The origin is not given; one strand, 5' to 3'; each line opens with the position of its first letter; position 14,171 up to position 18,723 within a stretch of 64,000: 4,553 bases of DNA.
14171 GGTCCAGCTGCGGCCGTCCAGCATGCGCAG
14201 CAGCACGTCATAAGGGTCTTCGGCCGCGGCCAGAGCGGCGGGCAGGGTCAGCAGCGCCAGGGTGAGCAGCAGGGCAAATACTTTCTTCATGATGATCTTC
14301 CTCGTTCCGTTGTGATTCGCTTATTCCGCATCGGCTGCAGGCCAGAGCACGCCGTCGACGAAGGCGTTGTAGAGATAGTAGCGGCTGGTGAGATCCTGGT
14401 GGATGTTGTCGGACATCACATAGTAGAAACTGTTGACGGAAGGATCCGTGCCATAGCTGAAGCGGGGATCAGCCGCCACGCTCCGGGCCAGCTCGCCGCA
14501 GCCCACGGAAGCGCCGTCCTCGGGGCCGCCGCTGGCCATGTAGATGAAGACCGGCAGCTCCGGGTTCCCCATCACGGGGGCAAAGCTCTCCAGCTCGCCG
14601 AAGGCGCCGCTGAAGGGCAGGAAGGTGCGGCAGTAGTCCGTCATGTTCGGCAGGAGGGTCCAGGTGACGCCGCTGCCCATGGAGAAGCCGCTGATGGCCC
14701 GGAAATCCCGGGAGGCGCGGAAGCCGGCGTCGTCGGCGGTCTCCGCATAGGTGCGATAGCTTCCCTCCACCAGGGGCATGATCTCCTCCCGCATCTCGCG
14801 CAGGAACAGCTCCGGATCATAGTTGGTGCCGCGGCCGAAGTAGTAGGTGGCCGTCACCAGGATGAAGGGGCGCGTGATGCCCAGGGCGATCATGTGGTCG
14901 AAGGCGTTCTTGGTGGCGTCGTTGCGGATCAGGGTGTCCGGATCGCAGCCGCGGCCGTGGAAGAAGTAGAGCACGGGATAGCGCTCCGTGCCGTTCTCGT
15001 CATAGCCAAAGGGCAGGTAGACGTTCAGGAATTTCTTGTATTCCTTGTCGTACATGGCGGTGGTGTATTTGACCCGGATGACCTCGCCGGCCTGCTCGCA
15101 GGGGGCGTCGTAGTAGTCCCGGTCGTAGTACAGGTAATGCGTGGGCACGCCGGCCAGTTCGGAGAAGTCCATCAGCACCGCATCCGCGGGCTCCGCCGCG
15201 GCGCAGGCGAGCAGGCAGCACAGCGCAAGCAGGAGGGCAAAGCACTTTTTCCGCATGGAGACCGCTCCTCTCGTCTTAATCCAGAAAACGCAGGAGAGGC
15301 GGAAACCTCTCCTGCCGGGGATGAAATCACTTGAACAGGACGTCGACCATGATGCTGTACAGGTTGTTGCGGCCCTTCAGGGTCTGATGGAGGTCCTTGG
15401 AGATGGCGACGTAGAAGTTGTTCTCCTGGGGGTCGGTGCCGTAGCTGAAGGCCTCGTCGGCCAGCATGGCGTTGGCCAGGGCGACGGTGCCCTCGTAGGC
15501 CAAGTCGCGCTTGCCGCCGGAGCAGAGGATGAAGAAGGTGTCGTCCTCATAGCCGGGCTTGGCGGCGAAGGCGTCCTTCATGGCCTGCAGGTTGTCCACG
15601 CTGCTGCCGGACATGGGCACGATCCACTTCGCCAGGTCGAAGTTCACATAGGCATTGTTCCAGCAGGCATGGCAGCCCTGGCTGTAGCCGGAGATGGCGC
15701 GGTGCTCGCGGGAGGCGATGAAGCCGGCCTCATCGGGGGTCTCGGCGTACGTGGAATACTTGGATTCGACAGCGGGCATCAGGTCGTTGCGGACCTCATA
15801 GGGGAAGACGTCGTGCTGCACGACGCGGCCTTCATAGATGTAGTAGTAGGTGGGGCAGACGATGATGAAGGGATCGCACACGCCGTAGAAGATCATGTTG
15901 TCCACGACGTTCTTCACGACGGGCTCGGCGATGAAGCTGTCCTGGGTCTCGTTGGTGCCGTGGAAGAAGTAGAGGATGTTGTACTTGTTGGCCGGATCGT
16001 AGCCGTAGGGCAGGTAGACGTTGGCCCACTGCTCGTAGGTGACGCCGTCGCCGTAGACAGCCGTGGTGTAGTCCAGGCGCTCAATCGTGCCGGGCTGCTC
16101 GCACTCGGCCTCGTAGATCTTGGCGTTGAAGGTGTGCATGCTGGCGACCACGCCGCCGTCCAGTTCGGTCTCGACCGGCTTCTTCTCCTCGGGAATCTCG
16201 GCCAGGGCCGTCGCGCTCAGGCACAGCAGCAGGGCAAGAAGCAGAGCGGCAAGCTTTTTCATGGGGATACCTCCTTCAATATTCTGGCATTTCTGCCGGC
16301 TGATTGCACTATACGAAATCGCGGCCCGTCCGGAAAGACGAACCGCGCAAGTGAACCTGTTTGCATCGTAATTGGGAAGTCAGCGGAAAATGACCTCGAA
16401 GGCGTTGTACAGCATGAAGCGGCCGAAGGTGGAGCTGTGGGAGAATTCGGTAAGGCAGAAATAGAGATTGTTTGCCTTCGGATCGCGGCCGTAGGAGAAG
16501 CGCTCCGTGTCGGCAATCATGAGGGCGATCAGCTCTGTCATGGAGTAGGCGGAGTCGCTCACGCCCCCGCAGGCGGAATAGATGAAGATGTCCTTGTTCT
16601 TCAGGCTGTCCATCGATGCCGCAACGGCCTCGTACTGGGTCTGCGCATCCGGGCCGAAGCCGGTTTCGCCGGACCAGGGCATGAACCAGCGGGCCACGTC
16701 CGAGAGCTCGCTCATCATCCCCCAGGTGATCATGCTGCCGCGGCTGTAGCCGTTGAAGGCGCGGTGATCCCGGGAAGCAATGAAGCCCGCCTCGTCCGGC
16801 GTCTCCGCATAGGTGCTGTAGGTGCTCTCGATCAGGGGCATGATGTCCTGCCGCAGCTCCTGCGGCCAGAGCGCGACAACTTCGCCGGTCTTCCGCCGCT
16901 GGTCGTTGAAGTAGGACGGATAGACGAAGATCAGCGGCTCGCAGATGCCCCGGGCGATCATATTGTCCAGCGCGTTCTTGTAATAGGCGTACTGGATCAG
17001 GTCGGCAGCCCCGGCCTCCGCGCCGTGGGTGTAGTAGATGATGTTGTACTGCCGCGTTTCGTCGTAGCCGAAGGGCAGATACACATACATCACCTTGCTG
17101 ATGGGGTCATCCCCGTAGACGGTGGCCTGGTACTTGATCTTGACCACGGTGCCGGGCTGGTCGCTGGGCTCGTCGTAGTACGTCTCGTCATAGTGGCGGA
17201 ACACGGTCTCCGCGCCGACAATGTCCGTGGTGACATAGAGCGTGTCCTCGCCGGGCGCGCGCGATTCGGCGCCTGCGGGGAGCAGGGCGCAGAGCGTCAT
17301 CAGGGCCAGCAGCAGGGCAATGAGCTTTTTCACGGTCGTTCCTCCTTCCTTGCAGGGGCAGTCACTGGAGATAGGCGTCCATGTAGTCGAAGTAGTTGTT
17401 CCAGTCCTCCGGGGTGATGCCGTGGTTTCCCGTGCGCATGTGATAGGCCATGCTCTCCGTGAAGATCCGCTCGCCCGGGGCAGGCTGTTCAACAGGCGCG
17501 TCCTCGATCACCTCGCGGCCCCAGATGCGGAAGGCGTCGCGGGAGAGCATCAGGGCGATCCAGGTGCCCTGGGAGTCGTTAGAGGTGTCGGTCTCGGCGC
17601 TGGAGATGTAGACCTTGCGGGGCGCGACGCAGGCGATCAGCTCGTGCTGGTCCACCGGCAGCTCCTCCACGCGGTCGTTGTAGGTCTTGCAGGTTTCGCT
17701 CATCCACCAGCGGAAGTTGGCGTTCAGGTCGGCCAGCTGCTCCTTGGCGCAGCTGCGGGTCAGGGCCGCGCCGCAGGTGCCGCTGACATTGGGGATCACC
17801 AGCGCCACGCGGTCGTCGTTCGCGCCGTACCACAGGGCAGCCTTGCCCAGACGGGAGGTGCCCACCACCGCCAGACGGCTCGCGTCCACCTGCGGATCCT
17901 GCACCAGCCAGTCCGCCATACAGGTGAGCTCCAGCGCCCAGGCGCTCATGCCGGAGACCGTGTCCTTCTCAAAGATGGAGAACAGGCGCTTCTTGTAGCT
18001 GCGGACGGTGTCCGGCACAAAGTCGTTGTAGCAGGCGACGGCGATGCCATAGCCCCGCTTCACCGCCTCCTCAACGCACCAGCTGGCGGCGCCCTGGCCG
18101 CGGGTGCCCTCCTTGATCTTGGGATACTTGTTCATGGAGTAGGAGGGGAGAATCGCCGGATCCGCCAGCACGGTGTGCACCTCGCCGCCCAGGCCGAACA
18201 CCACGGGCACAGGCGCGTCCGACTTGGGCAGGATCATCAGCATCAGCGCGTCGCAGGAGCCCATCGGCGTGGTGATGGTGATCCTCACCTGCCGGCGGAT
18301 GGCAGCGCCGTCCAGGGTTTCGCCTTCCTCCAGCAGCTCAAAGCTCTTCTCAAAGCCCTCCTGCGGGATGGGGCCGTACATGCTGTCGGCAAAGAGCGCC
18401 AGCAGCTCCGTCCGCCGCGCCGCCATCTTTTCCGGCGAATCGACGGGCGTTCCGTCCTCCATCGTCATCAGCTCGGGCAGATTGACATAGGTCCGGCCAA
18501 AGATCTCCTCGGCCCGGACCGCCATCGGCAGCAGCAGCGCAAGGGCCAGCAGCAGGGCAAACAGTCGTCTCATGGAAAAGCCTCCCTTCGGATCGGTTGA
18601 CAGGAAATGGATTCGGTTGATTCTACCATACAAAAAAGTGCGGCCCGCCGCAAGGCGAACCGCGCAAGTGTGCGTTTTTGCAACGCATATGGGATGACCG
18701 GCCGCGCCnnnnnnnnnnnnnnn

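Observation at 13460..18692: Three promoters in the esterase locus share an identically spaced 9-bp direct-repeat operator, matching LytTR-regulator architecture next to a LytTR two-component system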

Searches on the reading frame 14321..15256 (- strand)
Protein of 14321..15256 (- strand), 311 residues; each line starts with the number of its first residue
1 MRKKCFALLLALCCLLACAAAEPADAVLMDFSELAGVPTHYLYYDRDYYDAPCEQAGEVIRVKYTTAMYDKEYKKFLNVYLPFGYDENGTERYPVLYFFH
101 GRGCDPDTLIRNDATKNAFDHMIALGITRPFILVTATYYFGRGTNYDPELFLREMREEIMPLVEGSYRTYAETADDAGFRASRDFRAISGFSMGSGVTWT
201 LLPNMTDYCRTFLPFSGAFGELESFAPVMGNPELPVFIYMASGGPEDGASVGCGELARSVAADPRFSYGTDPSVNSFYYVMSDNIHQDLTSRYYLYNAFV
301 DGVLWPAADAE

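Call 3: search_protein_families(library=pfam, proteins=[window:14321-15256:-], max_evalue=0.01)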
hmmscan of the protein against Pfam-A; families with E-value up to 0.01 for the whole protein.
window:14321-15256:- (311 aa): 1 family
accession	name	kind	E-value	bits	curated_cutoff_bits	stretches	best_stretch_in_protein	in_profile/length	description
PF00756.26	Esterase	-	8.4e-08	32.7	22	1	77-195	10-126/251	Putative esterase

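Call 20: search_protein_families(library=ncbifam, proteins=[window:14321-15256:-], max_evalue=0.1)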
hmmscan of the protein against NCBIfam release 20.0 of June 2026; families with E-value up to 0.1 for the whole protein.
window:14321-15256:- (311 aa): 1 family
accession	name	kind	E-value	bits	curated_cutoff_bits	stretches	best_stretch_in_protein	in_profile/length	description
NF041944.1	Xylase_Ferestase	equivalog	1.8e-11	43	1200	1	45-195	453-600/694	bifunctional endo-1,4-beta-xylanase/feruloyl esterase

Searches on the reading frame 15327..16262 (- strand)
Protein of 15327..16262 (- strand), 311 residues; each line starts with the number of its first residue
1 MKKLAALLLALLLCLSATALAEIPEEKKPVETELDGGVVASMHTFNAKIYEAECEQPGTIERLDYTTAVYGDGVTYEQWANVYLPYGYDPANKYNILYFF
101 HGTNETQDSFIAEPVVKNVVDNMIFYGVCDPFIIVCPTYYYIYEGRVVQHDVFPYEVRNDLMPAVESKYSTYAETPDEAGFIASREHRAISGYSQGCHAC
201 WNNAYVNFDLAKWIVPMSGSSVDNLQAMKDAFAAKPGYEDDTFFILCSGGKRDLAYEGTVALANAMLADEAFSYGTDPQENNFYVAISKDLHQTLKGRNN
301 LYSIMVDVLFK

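Call 3: search_protein_families(library=pfam, proteins=[window:15327-16262:-], max_evalue=0.01)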
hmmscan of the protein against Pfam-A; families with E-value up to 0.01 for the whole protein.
window:15327-16262:- (311 aa): 1 family
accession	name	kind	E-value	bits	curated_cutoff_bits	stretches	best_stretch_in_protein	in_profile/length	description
PF00756.26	Esterase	-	3e-06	27.7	22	1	81-200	11-129/251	Putative esterase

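Call 20: search_protein_families(library=ncbifam, proteins=[window:15327-16262:-], max_evalue=0.1)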
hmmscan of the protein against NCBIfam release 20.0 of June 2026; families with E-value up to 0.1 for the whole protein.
window:15327-16262:- (311 aa): 1 family
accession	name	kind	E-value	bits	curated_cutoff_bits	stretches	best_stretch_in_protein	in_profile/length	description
NF041944.1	Xylase_Ferestase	equivalog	1.3e-07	30.2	1200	1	73-175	477-588/694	bifunctional endo-1,4-beta-xylanase/feruloyl esterase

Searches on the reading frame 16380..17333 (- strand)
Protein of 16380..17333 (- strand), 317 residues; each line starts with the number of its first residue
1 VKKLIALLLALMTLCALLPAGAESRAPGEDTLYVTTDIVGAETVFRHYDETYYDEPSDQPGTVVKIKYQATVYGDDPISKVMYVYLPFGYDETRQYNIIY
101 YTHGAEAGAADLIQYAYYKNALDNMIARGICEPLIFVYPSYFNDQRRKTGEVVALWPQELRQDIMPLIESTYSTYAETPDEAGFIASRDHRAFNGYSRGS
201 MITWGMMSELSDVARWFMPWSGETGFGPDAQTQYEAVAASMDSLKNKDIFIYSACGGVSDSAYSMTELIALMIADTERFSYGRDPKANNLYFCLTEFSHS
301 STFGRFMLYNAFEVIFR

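Call 3: search_protein_families(library=pfam, proteins=[window:16380-17333:-], max_evalue=0.01)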
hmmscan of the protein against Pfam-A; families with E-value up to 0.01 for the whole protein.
window:16380-17333:- (317 aa): 1 family
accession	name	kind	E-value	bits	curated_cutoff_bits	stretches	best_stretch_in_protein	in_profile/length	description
PF00756.26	Esterase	-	0.0005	20.3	22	1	83-178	11-116/251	Putative esterase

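Call 20: search_protein_families(library=ncbifam, proteins=[window:16380-17333:-], max_evalue=0.1)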
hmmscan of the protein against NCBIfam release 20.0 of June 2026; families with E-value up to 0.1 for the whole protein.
window:16380-17333:- (317 aa): 1 family
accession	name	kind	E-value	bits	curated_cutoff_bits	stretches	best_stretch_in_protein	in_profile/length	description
NF041944.1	Xylase_Ferestase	equivalog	0.00026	19.3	1200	1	48-179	452-589/694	bifunctional endo-1,4-beta-xylanase/feruloyl esterase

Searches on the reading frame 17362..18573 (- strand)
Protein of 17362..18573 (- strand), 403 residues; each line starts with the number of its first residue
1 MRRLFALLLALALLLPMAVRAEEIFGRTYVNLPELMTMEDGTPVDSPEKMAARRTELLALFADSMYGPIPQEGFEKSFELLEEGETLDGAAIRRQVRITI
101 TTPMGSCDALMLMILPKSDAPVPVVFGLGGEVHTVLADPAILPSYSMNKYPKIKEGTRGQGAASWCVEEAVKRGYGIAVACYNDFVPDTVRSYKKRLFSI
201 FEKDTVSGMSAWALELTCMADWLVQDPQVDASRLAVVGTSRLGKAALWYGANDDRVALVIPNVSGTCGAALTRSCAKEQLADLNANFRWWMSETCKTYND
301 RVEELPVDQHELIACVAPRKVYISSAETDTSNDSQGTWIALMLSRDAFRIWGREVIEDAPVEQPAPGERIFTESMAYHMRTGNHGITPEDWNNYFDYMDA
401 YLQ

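Call 3: search_protein_families(library=pfam, proteins=[window:17362-18573:-], max_evalue=0.01)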
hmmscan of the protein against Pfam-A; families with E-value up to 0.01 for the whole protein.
window:17362-18573:- (403 aa): 1 family
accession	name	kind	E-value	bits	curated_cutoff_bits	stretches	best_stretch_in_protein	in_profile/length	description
PF22244.2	GCE_fung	-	3.5e-29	102.7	27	1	193-345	63-224/231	Glucuronyl esterase, fungi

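Call 20: search_protein_families(library=ncbifam, proteins=[window:17362-18573:-], max_evalue=0.1)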
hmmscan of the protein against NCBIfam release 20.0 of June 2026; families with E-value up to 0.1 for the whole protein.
window:17362-18573:- (403 aa): 0 families
